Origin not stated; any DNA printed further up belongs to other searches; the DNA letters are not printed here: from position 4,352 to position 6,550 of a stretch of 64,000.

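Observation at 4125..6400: Catalytically intact ParE-type topoisomerase B subunit sits alone (no ParC/GyrA) inside the island, paired with an unknown 119-aa protein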

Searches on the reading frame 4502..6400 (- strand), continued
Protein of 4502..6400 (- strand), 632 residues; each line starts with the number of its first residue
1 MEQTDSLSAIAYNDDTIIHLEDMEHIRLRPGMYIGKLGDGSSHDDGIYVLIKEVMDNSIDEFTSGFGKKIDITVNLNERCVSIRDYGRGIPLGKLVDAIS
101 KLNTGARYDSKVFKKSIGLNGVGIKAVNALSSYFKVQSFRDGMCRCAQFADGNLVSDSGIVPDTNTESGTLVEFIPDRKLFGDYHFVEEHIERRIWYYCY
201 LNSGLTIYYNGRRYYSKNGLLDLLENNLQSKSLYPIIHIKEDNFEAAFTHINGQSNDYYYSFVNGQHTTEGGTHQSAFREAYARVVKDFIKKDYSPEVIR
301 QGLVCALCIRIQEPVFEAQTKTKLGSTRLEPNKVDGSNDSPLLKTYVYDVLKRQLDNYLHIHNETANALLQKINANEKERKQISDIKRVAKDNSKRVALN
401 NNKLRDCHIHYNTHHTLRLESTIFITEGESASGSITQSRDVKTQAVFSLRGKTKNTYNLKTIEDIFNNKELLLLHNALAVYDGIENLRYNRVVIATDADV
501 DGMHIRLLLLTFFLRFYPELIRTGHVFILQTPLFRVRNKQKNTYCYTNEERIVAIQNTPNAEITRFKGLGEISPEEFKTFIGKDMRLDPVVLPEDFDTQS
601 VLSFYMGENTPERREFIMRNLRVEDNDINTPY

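Call 16: find_encoding_contigs(protein=P0070, flank=10000, max_places=3)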
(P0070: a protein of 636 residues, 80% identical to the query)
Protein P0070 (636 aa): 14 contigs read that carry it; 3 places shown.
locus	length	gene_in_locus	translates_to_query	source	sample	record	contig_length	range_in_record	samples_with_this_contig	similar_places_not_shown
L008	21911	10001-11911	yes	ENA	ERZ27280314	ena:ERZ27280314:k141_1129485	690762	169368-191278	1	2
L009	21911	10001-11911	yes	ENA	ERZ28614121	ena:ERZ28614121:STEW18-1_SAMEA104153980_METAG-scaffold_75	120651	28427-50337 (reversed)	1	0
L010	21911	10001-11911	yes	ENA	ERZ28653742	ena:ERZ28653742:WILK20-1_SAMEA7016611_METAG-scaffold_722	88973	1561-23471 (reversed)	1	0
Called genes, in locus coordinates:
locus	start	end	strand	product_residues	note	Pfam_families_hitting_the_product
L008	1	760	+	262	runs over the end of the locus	PF00132:Hexapep, PF25084:LbH_EIF2B (faint), PF25087:GMPPB_C (faint), PF14602:Hexapep_2 (faint), PF00132:Hexapep, PF13720:Acetyltransf_11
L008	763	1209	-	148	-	PF13622:4HBT_3 (faint), PF03061:4HBT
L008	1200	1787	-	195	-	PF00702:Hydrolase, PF13419:HAD_2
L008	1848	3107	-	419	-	PF05569:Peptidase_M56, PF03544:TonB_C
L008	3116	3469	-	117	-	PF03965:Penicillinase_R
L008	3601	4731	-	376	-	PF01073:3Beta_HSD, PF01370:Epimerase, PF02719:Polysacc_synt_2, PF04321:RmlD_sub_bind (weak), PF16363:GDP_Man_Dehyd, PF07993:NAD_binding_4, PF16363:GDP_Man_Dehyd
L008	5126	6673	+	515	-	PF00801:PKD, PF18911:PKD_4, PF07675:Cleaved_Adhesin, PF18962:Por_Secre_tail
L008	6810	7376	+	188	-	-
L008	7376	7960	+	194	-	PF01467:CTP_transf_like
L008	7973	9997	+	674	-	PF05170:AsmA (faint), PF05359:DUF748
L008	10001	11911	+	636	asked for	PF02518:HATPase_c (weak), PF13589:HATPase_c_3 (faint), PF00204:DNA_gyraseB, PF01751:Toprim, PF00986:DNA_gyraseB_C (weak)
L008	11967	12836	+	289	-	-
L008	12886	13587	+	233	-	-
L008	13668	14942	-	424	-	PF02403:Seryl_tRNA_N, PF00587:tRNA-synt_2b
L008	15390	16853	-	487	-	PF01546:Peptidase_M20, PF07687:M20_dimer (faint)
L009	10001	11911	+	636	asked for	PF02518:HATPase_c (weak), PF13589:HATPase_c_3 (faint), PF00204:DNA_gyraseB, PF01751:Toprim, PF00986:DNA_gyraseB_C (weak)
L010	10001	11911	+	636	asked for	PF02518:HATPase_c (weak), PF13589:HATPase_c_3 (faint), PF00204:DNA_gyraseB, PF01751:Toprim, PF00986:DNA_gyraseB_C (weak)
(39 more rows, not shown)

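Call 18: find_related_loci(query=window:4505-6400:-, collection=genome_contigs, flank=10000)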
Query window:4505-6400:- (632 aa) in genome_contigs; peptide patterns used: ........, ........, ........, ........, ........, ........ (x = any residue, [..] = any of these).
139 stretches matched a pattern; 68 encode a relative of the query (tblastn E <= 1e-3); 67 distinct loci.
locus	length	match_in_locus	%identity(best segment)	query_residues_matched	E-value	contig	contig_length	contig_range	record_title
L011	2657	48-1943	94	1-632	0e+0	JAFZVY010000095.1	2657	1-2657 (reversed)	MAG: Bacteroidaceae bacterium isolate RGIG8147 Water_buffalos_Rumen-3__c1062277, whole genome shotgun sequence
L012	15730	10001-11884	80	1-627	0e+0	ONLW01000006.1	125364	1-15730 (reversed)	uncultured Bacteroidales bacterium isolate RUG429 genome assembly, contig: scaffold_149, whole genome shotgun sequence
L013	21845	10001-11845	80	12-627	0e+0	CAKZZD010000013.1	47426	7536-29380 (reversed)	MAG TPA_asm: uncultured Bacteroidales bacterium isolate ERR1278103_bin.131_CONCOCT_v1.1_MAG genome assembly, contig: ERZ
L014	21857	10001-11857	80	8-627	0e+0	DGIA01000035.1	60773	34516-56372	MAG TPA_asm: Bacteroidales bacterium UBA3834 UBA3834_contig_6869, whole genome shotgun sequence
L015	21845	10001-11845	80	12-627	0e+0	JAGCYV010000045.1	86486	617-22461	MAG: Bacteroidales bacterium isolate RGIG10247 Yak_Rumen-5__c1297420, whole genome shotgun sequence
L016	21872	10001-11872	77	1-627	0e+0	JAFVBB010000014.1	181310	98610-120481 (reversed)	MAG: Bacteroidales bacterium isolate RGIG5008 Roe_deer_Rumen-5__c1447, whole genome shotgun sequence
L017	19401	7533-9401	77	12-627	0e+0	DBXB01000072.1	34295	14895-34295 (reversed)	MAG TPA_asm: Bacteroidales bacterium UBA1223 UBA1223_contig_14531, whole genome shotgun sequence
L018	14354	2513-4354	76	12-627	0e+0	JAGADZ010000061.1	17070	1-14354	MAG: Bacteroidales bacterium isolate RGIG8356 Water_buffalos_Rumen.Co__c6598440, whole genome shotgun sequence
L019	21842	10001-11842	76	12-627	0e+0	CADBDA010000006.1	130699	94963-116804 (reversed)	MAG: uncultured Bacteroidetes bacterium isolate RUG13852 genome assembly, contig: RUG13852_asm_6, whole genome shotgun s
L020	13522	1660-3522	77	7-627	0e+0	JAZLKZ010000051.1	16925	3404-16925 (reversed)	MAG: Bacteroidales bacterium isolate T1900044958_TA20190014.MAGScoT_cleanbin_000029 SGB_3887_k141_313149, whole genome s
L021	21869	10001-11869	75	9-627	0e+0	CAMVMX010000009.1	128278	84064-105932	MAG TPA_asm: uncultured Bacteroidales bacterium isolate SRR8387719_bin.62_metaWRAP_v1.3_MAG genome assembly, contig: ERZ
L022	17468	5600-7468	75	9-627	0e+0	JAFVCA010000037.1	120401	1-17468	MAG: Bacteroidales bacterium isolate RGIG5033 Roe_deer_Rumen.Co__c1036369, whole genome shotgun sequence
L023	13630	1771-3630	76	12-627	0e+0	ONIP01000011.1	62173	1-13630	uncultured Bacteroidales bacterium isolate RUG348 genome assembly, contig: scaffold_125, whole genome shotgun sequence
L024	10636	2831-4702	75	8-627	0e+0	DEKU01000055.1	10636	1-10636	MAG TPA_asm: Bacteroidales bacterium UBA2714 UBA2714_contig_36326, whole genome shotgun sequence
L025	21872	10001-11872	75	8-627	0e+0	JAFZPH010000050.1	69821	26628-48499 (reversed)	MAG: Bacteroidales bacterium isolate RGIG7974 Water_buffalos_Rumen-1__c907250, whole genome shotgun sequence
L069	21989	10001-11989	50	10-626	0e+0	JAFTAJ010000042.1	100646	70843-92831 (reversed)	MAG: Bacteroidaceae bacterium isolate RGIG3638 Goat_Rumen.Co__c2549453, whole genome shotgun sequence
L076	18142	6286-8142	81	8-627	0e+0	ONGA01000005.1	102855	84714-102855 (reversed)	uncultured Bacteroidales bacterium isolate RUG279 genome assembly, contig: scaffold_107, whole genome shotgun sequence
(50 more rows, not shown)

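Call 20: find_encoding_contigs(protein=window:4502-6400:-, flank=10000, max_places=6)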
Protein window:4502-6400:- (632 aa): 19 contigs read that carry it; 6 places shown.
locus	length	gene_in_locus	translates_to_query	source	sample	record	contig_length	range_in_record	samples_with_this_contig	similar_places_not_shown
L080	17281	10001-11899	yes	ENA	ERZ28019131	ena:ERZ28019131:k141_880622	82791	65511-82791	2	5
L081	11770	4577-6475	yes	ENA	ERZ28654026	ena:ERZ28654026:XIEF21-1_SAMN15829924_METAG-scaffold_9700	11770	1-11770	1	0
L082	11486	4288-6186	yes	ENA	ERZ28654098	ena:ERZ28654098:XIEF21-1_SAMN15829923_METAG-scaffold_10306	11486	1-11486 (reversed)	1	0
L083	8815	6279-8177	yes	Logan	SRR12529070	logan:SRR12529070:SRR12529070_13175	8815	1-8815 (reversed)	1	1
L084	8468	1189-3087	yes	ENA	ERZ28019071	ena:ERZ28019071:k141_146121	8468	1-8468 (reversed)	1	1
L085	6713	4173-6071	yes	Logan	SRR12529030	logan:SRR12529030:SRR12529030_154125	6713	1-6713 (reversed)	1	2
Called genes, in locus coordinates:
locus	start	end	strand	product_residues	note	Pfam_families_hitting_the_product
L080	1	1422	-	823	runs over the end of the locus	PF12679:ABC2_membrane_2, PF12730:ABC2_membrane_4 (weak), PF12698:ABC2_membrane_3, PF23357:DUF7088, PF09822:ABC_transp_aux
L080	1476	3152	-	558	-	PF02225:PA (weak), PF04389:Peptidase_M28, PF05450:Nicastrin (weak)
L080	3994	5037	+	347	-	PF02016:Peptidase_S66, PF17676:Peptidase_S66C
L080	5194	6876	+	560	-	PF00004:AAA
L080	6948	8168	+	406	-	PF14281:PDDEXK_4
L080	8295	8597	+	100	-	-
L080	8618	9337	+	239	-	-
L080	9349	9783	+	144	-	-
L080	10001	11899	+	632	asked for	PF02518:HATPase_c, PF00204:DNA_gyraseB, PF01751:Toprim, PF00986:DNA_gyraseB_C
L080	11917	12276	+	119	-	-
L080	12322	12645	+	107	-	-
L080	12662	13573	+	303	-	PF13280:WYL, PF25583:WCX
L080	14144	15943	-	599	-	PF00654:Voltage_CLC, PF00571:CBS (weak)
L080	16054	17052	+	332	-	PF00691:OmpA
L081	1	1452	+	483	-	?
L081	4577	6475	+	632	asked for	PF02518:HATPase_c, PF00204:DNA_gyraseB, PF01751:Toprim, PF00986:DNA_gyraseB_C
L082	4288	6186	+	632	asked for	PF02518:HATPase_c, PF00204:DNA_gyraseB, PF01751:Toprim, PF00986:DNA_gyraseB_C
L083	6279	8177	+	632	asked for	PF02518:HATPase_c, PF00204:DNA_gyraseB, PF01751:Toprim, PF00986:DNA_gyraseB_C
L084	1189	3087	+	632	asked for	PF02518:HATPase_c, PF00204:DNA_gyraseB, PF01751:Toprim, PF00986:DNA_gyraseB_C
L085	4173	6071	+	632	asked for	PF02518:HATPase_c, PF00204:DNA_gyraseB, PF01751:Toprim, PF00986:DNA_gyraseB_C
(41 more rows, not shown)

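Call 23: search_protein_families(library=padloc, proteins=[window:4505-6400:-, L001:9104-9913:+], max_evalue=0.01)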
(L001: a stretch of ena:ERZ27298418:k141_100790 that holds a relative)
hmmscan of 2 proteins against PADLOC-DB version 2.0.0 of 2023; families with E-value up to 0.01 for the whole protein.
window:4505-6400:- (632 aa): 0 families

L001:9104-9913:+ (270 aa): 0 families

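Call 33: find_encoding_contigs(protein=P0004, flank=10000, max_places=3)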
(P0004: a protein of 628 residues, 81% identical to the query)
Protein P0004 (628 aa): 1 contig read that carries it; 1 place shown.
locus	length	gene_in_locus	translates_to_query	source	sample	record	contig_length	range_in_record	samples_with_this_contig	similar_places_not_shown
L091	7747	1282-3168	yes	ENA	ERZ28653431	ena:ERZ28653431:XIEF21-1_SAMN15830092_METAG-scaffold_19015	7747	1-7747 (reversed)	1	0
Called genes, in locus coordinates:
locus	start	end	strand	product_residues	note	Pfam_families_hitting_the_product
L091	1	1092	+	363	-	?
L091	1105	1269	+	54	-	-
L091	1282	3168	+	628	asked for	PF02518:HATPase_c, PF13589:HATPase_c_3 (weak), PF00204:DNA_gyraseB, PF01751:Toprim, PF00986:DNA_gyraseB_C (weak)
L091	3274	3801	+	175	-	-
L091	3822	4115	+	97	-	-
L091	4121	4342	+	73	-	PF19637:DUF6140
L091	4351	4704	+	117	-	-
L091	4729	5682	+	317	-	PF13280:WYL, PF25583:WCX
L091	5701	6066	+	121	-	PF20274:cREC_REC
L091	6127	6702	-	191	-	-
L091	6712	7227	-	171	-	PF13091:PLDc_2, PF00614:PLDc (faint)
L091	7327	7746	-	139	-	?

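Call 44: search_dna_similar(query=window:4505-6400:-, collection=plasmids, mode=protein, max_evalue=1e-20, max_rows=15)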
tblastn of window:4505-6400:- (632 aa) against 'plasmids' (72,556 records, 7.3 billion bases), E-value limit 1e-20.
Records with a match: 203; places in all: 242; records where one place covers at least 80% of the query: 185.
Best place of each record, by identity: <60% 203.
By first word of the organism name: Bacillus 50; Streptomyces 10; Clostridium 9; Azospirillum 7; Escherichia 5; Acinetobacter 5; Paracoccus 4; Klebsiella 4; Burkholderia 4; Pseudomonas 4; and 69 more.
By predicted mobility (MOB-suite, as given by PLSDB): non-mobilizable 172; mobilizable 19; conjugative 12.
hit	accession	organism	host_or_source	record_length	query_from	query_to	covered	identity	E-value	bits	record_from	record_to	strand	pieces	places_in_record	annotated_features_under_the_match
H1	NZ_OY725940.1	Bacteroides finegoldii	-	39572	5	626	98%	57.1%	0e+0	686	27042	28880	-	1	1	DNA topoisomerase IV subunit B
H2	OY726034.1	Phocaeicola massiliensis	-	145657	1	626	99%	56.7%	0e+0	690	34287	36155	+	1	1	none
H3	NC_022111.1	Prevotella sp. oral taxon 299 str. F0039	Homo sapiens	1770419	7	626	98%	53.6%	0e+0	646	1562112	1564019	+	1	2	none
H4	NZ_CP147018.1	Bernardetia sp. Wsw4-3y2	Red alga,Red algae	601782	2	628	99%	53.0%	0e+0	665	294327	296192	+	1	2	DNA topoisomerase IV subunit B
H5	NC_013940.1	Deferribacter desulfuricans SSM1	-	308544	7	617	97%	33.3%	8e-79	280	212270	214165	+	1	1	DNA gyrase subunit B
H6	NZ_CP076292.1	Bacillus velezensis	Solanum lycopersicum,soil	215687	12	624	97%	32.3%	3e-73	264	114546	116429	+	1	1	parE: DNA topoisomerase IV subunit B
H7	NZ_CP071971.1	Bacillus amyloliquefaciens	catalpa,metagenomic assembly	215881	12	624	97%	32.3%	3e-73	264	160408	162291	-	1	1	parE: DNA topoisomerase IV subunit B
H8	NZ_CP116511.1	Enterococcus gallinarum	Bos taurus,whole organism,fecal sample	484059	12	617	96%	32.6%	5e-68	248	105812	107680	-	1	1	parE: DNA topoisomerase IV subunit B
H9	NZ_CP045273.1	Priestia megaterium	pure culture,Paper surface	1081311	12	628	98%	32.0%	7e-74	266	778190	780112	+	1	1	none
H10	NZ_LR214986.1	Mycoplasmopsis cynos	Dog,lung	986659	12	626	97%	32.1%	2e-71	258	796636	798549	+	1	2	DNA topoisomerase subunit B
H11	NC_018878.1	Bacillus thuringiensis Bt407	-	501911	5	628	99%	31.5%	2e-64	238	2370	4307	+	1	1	DNA gyrase subunit B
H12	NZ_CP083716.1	Bacillus velezensis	cell culture,Meju, fermented soybean ...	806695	12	621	97%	32.2%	3e-59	223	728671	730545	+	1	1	parE: DNA topoisomerase IV subunit B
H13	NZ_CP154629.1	Acetoanaerobium noterae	cell culture,Sludge of a digestion ...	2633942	1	622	98%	31.5%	5e-70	254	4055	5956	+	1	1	none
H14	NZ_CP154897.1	Bacillus amyloliquefaciens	-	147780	12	621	97%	32.0%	2e-59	223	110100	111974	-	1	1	parE: DNA topoisomerase IV subunit B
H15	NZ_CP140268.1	Priestia megaterium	Single cell,ginseng rhizosphere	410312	11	620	97%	32.0%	5e-67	245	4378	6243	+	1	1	gyrB: DNA topoisomerase (ATP-hydrolyzing) subunit B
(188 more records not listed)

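Call 45: search_dna_similar(query=window:4505-6400:-, collection=phages, mode=protein, max_evalue=1e-20, max_rows=15)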
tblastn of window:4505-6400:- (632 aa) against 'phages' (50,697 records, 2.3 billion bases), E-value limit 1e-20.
Records with a match: 1473; places in all: 1474; records where one place covers at least 80% of the query: 1426.
Best place of each record, by identity: 60-80% 1; <60% 1472.
By first word of the organism name: Klebsiella 327; Escherichia 252; Salmonella 188; Erwinia 69; Acinetobacter 65; Vibrio 60; Enterobacter 49; Bacillus 48; Bacteriophage 37; Aeromonas 34; and 49 more.
By host as written in the record: - 172; Klebsiella pneumoniae 113; Escherichia coli 98; Erwinia amylovora 46; Escherichia coli O157:H7 27; Salmonella enterica 25; Salmonella enterica subsp. enterica serovar Enteritidis PT1 21; Salmonella enterica subsp. enterica serovar Typhimurium 18; and 434 more.
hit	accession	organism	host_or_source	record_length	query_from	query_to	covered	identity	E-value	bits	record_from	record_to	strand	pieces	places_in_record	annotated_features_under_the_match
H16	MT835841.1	Bacteriophage sp.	human fecal samples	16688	7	626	98%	57.9%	0e+0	686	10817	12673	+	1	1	record has no annotation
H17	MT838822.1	Bacteriophage sp.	human fecal samples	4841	1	626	99%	56.8%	0e+0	670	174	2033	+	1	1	record has no annotation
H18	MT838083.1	Bacteriophage sp.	human fecal samples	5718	10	629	98%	56.7%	0e+0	687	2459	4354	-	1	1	record has no annotation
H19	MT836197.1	Bacteriophage sp.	human fecal samples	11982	8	627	98%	54.7%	0e+0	656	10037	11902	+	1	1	record has no annotation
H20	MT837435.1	Bacteriophage sp.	human fecal samples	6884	10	626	98%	54.3%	0e+0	656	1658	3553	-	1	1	record has no annotation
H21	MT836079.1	Bacteriophage sp.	human fecal samples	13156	7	622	97%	33.1%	1e-69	252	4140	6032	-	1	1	record has no annotation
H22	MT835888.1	Bacteriophage sp.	human fecal samples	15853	8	371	58%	55.5%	4e-120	399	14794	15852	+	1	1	record has no annotation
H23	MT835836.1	Bacteriophage sp.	human fecal samples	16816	11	628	98%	31.7%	5e-69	250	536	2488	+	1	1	record has no annotation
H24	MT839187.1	Bacteriophage sp.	human fecal samples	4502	12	626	97%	31.6%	2e-68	247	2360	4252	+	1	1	record has no annotation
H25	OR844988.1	Staphylococcus phage SA 1306 Kay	Staphylococcus aureus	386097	12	621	97%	31.8%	2e-67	245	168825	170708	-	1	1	record has no annotation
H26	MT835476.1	Bacteriophage sp.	human fecal samples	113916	1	620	98%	31.2%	3e-75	268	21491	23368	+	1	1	record has no annotation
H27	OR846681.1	Enterococcus phage Efs 1-1-1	Enterococcus faecalis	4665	12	622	97%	31.5%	2e-67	244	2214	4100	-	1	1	record has no annotation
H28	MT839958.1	Bacteriophage sp.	human fecal samples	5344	11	628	98%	31.0%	6e-68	246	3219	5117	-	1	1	record has no annotation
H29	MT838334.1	Bacteriophage sp.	human fecal samples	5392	12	628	98%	31.0%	2e-66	241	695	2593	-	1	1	record has no annotation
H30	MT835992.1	Bacteriophage sp.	human fecal samples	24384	12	628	98%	30.9%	2e-66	243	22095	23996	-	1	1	record has no annotation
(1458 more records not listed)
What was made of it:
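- Many large phages encode their own type II topoisomerase (call 45; established knowledge of T4 gp39/52/60). Phage and plasmid hits are only canonical Bacteroides ParE at 54-58% identity, on probable chromosomal fragments (calls 44, 45).
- Tried and rejected: Plasmid or phage origin: The only hits are canonical Bacteroides-type ParE at 54-58% identity, on probable chromosomal fragments (calls 44, 45).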

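Call 58: find_related_loci(query=window:4505-6400:-, collection=viral_contigs, flank=10000)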
Query window:4505-6400:- (632 aa) in viral_contigs; peptide patterns used: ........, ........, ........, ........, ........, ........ (x = any residue, [..] = any of these).
4 stretches matched a pattern, but none encodes a relative of the query by tblastn (E <= 1e-3).
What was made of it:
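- No ParE relative was found in IMG/VR (call 58).
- Tried and rejected: There are no IMG/VR relatives (call 58).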

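Call 70: search_protein_families(library=pfam, proteins=[L091:3274-3798:+], max_evalue=0.01)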
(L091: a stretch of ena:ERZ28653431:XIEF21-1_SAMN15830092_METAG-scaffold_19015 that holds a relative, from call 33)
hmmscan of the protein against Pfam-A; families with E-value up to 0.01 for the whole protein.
L091:3274-3798:+ (175 aa): 0 families
